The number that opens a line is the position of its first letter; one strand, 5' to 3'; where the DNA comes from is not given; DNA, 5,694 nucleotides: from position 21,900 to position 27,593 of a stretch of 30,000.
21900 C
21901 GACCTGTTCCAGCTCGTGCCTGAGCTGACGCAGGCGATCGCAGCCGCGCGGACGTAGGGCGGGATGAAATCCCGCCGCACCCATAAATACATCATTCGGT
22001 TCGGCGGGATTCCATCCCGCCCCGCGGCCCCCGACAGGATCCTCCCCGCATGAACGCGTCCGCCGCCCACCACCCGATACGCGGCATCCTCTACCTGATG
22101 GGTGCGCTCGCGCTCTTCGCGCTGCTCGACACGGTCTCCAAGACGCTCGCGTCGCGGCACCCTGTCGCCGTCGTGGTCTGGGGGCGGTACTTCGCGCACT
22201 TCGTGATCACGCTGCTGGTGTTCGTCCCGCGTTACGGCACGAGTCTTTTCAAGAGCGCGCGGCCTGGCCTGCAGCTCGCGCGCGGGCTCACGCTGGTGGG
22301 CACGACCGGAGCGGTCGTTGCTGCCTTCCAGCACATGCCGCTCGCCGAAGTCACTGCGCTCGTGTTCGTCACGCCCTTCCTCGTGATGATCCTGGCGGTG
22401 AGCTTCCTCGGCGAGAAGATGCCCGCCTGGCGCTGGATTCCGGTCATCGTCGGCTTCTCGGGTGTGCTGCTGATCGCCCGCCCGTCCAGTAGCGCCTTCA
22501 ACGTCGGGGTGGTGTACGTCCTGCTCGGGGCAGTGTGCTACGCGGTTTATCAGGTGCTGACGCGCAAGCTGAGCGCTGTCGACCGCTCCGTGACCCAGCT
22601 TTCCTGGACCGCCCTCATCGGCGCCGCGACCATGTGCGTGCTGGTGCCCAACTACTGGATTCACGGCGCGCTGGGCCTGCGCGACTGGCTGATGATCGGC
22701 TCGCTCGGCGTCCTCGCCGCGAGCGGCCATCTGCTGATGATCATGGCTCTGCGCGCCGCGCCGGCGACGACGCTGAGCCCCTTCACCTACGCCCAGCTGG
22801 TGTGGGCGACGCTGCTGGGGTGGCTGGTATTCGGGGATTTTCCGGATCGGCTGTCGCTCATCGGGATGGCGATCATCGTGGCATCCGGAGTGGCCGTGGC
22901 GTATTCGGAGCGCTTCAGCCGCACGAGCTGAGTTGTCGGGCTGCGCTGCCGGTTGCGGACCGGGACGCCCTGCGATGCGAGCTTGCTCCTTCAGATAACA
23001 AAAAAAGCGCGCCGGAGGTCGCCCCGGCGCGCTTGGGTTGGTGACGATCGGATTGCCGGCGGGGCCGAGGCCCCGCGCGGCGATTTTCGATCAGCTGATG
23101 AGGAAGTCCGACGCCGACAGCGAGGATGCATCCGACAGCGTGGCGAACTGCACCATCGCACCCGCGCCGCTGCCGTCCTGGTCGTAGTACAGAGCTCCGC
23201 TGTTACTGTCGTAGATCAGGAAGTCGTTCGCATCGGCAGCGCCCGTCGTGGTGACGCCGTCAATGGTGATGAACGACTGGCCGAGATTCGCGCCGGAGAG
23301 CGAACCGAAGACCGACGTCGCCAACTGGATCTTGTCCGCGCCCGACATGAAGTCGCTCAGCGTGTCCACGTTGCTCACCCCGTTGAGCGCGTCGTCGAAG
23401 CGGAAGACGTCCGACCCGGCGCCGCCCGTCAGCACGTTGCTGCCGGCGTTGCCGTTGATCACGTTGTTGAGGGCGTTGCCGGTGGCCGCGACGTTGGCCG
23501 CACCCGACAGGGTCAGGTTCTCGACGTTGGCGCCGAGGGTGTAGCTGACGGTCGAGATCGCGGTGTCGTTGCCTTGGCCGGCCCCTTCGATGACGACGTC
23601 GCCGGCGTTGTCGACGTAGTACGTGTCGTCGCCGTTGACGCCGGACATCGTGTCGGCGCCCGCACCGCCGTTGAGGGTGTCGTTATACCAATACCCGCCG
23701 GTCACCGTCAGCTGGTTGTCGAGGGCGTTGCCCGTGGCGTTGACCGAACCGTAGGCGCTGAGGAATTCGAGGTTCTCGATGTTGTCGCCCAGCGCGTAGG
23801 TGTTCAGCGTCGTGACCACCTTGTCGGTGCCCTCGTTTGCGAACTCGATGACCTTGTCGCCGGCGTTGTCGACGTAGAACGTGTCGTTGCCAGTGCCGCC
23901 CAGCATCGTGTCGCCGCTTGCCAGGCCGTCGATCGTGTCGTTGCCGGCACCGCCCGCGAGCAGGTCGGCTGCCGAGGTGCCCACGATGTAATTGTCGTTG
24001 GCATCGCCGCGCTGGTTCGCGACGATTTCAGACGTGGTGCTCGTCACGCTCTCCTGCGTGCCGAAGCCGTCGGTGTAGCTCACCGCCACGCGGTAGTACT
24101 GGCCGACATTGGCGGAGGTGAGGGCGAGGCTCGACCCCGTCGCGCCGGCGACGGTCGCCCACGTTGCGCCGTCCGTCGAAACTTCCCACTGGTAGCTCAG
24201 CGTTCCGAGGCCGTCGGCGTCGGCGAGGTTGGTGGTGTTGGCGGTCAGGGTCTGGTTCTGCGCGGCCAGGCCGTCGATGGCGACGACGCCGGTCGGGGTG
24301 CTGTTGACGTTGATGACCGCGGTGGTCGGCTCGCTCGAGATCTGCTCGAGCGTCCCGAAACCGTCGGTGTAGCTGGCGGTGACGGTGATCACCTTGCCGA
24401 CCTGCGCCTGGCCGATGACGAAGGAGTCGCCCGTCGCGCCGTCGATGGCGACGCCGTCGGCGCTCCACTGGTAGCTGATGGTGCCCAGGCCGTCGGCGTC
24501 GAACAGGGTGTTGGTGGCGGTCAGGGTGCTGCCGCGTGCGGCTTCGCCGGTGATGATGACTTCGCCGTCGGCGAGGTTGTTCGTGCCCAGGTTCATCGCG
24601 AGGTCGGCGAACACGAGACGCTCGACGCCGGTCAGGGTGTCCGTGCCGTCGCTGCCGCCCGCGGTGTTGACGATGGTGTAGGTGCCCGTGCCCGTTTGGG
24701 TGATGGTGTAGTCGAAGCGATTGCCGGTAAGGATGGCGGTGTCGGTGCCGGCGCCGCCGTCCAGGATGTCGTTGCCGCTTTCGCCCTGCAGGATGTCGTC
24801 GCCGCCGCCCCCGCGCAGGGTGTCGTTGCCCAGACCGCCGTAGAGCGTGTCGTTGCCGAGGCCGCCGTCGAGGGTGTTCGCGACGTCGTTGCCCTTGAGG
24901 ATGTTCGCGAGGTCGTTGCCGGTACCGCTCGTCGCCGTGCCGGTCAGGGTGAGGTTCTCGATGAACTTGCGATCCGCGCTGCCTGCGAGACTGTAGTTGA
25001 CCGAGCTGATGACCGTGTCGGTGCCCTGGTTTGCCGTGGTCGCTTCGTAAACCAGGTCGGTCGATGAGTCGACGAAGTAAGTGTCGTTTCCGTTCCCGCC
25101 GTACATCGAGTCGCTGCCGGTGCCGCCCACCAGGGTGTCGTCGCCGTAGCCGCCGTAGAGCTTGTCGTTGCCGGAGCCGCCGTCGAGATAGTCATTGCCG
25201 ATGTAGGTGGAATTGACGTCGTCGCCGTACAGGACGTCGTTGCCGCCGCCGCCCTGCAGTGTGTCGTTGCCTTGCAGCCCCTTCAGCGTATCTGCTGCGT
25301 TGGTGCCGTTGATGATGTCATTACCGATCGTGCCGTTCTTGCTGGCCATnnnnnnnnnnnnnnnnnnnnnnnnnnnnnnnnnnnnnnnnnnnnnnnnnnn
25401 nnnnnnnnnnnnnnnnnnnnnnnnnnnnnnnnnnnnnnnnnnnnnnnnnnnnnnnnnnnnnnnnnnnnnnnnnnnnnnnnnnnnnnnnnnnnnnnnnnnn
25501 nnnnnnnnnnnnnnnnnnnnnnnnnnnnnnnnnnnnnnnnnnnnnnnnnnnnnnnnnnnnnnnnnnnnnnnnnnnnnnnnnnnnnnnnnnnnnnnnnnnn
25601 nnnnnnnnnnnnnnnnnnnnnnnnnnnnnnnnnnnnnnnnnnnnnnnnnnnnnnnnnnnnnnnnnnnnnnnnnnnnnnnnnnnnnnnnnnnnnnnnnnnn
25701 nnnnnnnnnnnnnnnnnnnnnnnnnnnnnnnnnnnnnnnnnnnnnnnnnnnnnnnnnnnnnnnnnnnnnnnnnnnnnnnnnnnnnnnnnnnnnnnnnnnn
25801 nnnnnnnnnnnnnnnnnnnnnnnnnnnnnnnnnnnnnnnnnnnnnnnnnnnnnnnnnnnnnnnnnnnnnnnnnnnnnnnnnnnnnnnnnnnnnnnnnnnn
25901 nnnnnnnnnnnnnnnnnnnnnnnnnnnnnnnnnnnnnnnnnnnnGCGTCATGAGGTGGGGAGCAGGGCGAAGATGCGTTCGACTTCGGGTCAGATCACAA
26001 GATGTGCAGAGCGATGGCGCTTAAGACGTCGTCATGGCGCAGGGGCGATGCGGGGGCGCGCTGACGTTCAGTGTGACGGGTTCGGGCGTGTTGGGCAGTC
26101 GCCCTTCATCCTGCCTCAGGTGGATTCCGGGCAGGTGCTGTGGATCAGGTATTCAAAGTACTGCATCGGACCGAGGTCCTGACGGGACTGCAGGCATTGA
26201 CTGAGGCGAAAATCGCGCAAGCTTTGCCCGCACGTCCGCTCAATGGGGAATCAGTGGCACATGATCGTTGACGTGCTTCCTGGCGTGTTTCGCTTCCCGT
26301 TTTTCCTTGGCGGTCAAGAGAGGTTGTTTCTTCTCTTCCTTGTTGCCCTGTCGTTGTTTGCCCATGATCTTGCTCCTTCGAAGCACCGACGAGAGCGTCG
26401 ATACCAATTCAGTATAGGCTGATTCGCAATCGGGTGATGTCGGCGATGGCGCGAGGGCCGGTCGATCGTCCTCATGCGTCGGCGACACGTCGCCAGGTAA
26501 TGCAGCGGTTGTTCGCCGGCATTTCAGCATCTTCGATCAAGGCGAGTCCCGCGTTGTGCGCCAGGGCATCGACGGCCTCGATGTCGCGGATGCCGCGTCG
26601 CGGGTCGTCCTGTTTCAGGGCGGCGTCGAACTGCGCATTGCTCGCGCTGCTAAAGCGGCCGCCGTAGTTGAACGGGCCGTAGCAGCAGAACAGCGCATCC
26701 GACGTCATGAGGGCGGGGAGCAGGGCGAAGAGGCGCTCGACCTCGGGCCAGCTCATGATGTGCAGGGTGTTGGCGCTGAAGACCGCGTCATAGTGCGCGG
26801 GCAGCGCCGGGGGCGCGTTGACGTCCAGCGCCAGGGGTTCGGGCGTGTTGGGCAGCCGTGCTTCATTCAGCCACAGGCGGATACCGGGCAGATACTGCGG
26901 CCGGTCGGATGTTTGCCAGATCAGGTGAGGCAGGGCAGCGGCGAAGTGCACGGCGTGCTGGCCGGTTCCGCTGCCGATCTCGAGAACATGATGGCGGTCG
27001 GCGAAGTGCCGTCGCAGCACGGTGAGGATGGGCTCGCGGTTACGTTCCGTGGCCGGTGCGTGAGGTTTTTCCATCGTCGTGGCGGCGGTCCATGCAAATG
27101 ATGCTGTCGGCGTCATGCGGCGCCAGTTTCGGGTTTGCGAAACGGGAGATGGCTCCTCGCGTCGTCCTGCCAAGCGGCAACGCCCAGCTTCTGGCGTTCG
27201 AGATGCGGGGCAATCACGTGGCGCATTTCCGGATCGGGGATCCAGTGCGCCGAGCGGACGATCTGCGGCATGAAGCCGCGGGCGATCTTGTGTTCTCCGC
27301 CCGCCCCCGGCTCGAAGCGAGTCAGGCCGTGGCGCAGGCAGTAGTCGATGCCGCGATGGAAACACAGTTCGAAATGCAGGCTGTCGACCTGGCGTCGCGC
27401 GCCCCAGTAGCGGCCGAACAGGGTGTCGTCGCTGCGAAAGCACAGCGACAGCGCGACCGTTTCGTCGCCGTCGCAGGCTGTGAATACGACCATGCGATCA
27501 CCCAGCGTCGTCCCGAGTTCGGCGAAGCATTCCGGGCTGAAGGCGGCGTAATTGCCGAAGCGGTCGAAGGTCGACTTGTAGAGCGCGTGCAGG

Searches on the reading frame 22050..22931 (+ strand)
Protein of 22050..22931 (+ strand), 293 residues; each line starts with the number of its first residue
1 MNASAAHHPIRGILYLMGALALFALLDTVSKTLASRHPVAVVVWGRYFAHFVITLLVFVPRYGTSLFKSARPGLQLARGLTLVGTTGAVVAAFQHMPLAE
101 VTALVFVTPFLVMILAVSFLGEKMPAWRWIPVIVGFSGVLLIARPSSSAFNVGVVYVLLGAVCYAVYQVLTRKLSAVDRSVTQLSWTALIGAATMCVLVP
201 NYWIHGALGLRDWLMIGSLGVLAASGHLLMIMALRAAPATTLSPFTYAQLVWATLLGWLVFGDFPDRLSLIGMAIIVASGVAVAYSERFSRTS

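Call 5: search_protein_families(library=pfam, proteins=[window:22050-22931:+])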
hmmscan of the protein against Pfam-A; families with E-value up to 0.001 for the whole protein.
window:22050-22931:+ (293 aa): 1 family
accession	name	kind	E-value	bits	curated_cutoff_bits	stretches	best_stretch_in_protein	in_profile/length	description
PF00892.27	EamA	-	1.2e-25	90.8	28.2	2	152-279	2-129/135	EamA-like transporter family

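Call 13: search_protein_families(library=ncbifam, proteins=[window:22050-22931:+], max_evalue=0.00001)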
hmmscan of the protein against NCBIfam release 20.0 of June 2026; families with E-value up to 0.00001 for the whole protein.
window:22050-22931:+ (293 aa): 2 families
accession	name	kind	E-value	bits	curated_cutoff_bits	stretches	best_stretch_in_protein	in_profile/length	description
TIGR00950.1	2A78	equivalog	7.4e-18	64.9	230.2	1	84-279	59-262/264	carboxylate/amino acid/amine transporter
TIGR03340.1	phn_DUF6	hypoth_equivalog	5.1e-12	46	288.15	2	88-281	79-278/281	phosphonate utilization associated putative membrane protein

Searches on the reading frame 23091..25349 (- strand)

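Call 5: search_protein_families(library=pfam, proteins=[window:23091-25349:-])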
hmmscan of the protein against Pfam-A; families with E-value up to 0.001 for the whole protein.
window:23091-25349:- (752 aa): 1 family
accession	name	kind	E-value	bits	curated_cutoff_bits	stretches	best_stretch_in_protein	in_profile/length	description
PF00353.25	HemolysinCabind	-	2.1e-44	149.5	23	9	170-204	1-35/36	RTX calcium-binding nonapeptide repeat (4 copies)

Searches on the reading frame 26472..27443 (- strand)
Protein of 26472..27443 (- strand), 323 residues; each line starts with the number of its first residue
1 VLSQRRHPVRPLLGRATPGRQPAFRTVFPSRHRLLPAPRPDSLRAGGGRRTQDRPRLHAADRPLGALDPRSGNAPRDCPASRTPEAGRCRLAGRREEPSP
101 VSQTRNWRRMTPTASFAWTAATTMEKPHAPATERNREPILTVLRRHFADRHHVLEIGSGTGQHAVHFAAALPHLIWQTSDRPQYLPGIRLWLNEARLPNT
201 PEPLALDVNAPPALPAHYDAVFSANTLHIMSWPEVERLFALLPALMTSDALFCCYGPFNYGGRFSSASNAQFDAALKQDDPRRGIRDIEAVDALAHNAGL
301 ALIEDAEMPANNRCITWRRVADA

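Call 5: search_protein_families(library=pfam, proteins=[window:26472-27443:-])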
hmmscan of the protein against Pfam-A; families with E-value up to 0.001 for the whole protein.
window:26472-27443:- (323 aa): 2 families
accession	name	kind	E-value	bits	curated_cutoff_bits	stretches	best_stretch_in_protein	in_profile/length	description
PF06080.18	DUF938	-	5.3e-71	239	27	1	126-319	1-202/202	Protein of unknown function (DUF938)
PF13649.12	Methyltransf_25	-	9.4e-06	26.7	27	1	153-240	1-87/97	Methyltransferase domain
